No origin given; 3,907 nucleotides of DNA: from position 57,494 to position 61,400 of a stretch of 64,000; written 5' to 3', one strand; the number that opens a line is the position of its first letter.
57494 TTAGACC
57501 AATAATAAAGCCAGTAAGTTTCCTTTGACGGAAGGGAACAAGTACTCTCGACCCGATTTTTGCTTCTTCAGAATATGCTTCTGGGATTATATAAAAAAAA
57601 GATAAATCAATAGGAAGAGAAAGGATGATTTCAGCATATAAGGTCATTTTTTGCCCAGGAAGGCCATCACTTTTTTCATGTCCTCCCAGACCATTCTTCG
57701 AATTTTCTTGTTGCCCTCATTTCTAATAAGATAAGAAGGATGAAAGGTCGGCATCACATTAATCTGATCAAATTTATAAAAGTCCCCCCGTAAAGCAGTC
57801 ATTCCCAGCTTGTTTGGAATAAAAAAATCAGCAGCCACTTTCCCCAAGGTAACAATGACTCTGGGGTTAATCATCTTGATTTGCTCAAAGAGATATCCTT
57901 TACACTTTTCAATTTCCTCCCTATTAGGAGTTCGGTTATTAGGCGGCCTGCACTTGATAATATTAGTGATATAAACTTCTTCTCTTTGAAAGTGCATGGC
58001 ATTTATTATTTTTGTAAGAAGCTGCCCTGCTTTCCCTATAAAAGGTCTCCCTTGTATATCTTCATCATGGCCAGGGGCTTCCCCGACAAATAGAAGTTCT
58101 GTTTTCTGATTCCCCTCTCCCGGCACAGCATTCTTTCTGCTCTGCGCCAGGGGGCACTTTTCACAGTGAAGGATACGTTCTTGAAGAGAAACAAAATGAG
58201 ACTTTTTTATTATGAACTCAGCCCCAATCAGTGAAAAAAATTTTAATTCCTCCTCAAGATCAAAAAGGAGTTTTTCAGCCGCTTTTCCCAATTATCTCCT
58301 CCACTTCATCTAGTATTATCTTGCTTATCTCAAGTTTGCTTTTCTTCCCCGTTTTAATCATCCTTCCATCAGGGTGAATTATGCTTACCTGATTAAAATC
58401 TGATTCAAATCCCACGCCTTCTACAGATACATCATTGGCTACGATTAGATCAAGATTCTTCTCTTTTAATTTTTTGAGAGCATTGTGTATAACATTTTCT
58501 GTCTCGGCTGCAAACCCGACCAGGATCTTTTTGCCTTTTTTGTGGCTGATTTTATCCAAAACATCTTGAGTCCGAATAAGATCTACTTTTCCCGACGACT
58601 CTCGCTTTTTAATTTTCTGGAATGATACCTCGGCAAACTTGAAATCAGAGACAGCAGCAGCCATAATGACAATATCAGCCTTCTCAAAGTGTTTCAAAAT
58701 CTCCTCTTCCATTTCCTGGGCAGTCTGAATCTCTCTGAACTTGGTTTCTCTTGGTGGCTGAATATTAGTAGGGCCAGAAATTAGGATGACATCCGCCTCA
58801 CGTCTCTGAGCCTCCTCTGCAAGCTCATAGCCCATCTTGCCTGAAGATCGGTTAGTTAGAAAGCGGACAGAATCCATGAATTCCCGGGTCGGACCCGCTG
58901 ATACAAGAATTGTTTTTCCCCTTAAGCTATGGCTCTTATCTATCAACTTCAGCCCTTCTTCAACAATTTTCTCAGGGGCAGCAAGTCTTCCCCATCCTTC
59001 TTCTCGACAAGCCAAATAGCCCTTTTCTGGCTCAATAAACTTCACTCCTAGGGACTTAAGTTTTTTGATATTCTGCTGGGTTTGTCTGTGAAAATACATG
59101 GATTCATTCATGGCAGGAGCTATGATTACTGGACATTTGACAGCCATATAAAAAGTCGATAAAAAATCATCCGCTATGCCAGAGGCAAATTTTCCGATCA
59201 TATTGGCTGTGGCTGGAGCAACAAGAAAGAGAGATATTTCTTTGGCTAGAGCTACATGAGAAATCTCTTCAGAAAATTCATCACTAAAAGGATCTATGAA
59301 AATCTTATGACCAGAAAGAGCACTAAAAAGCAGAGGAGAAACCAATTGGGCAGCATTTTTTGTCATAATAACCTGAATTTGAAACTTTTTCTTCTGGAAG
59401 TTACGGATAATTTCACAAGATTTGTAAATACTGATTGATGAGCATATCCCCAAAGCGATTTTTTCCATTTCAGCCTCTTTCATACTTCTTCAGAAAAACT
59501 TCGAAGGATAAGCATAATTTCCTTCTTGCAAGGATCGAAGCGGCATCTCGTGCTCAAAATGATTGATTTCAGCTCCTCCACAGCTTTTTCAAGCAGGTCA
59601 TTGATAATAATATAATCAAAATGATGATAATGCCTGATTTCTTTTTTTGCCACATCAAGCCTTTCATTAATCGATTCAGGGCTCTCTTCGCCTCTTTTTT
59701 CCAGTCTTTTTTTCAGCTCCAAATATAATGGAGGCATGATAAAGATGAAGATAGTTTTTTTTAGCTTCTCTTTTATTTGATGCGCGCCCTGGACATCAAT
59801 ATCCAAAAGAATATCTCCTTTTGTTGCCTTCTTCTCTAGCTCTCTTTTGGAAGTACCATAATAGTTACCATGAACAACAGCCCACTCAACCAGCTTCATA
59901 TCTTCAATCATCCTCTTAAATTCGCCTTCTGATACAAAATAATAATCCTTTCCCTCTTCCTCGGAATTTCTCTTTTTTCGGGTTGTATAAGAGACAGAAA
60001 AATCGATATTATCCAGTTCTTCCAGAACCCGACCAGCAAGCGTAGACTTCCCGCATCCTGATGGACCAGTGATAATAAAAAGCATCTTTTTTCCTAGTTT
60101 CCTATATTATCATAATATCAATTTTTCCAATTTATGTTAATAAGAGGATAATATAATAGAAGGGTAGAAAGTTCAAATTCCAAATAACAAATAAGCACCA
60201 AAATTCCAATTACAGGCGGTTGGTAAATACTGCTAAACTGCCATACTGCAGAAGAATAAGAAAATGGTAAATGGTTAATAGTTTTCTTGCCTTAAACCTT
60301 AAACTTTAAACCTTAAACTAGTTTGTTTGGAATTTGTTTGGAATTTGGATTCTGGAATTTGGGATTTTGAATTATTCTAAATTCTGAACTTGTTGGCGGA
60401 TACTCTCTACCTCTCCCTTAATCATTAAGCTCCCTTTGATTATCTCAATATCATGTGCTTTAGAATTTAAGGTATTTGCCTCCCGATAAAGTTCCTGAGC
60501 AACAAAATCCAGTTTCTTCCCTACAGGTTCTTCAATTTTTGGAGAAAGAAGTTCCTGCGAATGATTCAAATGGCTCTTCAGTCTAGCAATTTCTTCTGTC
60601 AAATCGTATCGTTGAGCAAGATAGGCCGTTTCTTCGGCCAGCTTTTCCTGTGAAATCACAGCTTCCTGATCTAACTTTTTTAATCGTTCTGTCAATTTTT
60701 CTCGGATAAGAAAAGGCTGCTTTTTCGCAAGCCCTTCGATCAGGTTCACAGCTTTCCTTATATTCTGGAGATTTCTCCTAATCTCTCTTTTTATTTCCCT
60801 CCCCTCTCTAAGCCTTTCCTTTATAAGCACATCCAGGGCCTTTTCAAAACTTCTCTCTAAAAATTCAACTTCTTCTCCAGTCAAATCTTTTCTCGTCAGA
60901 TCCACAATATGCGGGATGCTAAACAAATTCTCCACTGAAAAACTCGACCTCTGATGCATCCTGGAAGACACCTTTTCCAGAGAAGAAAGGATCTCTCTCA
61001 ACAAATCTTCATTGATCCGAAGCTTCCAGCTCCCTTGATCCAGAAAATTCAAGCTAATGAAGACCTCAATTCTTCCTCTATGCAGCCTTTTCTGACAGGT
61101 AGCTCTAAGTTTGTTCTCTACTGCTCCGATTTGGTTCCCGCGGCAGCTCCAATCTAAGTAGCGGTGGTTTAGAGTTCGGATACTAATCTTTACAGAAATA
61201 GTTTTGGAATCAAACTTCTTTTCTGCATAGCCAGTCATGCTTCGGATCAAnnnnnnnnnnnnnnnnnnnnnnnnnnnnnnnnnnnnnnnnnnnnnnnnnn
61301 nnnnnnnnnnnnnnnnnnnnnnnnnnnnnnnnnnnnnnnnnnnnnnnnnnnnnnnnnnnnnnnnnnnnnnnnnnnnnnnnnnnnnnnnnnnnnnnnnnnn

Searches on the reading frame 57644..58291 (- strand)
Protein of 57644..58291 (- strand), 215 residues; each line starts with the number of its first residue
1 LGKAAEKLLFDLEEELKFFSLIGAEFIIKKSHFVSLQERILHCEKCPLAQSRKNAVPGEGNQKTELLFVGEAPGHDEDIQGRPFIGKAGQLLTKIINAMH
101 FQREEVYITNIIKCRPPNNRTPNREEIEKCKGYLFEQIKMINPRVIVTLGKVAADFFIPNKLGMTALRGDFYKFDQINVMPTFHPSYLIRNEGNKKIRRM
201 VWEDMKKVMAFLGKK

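Call 8: search_protein_families(library=pfam, proteins=[window:57644-58291:-], max_evalue=0.01)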
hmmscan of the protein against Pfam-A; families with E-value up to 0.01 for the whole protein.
window:57644-58291:- (215 aa): 1 family
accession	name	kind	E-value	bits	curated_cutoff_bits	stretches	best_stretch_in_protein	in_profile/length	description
PF03167.25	UDG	-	2.8e-39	134.8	24.3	1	57-206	1-141/141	Uracil DNA glycosylase superfamily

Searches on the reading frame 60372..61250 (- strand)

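Call 67: search_protein_families(library=pfam, proteins=[window:60372-61250:-], max_evalue=0.01)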
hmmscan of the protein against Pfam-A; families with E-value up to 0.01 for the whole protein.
window:60372-61250:- (292 aa): 2 families
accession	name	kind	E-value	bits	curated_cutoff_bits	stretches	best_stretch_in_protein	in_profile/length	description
PF08340.16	YicC-like_C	-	2.7e-33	115.1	27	1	177-292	7-120/120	Endoribonuclease YicC-like, C-terminal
PF03755.18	YicC-like_N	-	2.4e-31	109.7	25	1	2-154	1-155/156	Endoribonuclease YicC-like, N-terminal region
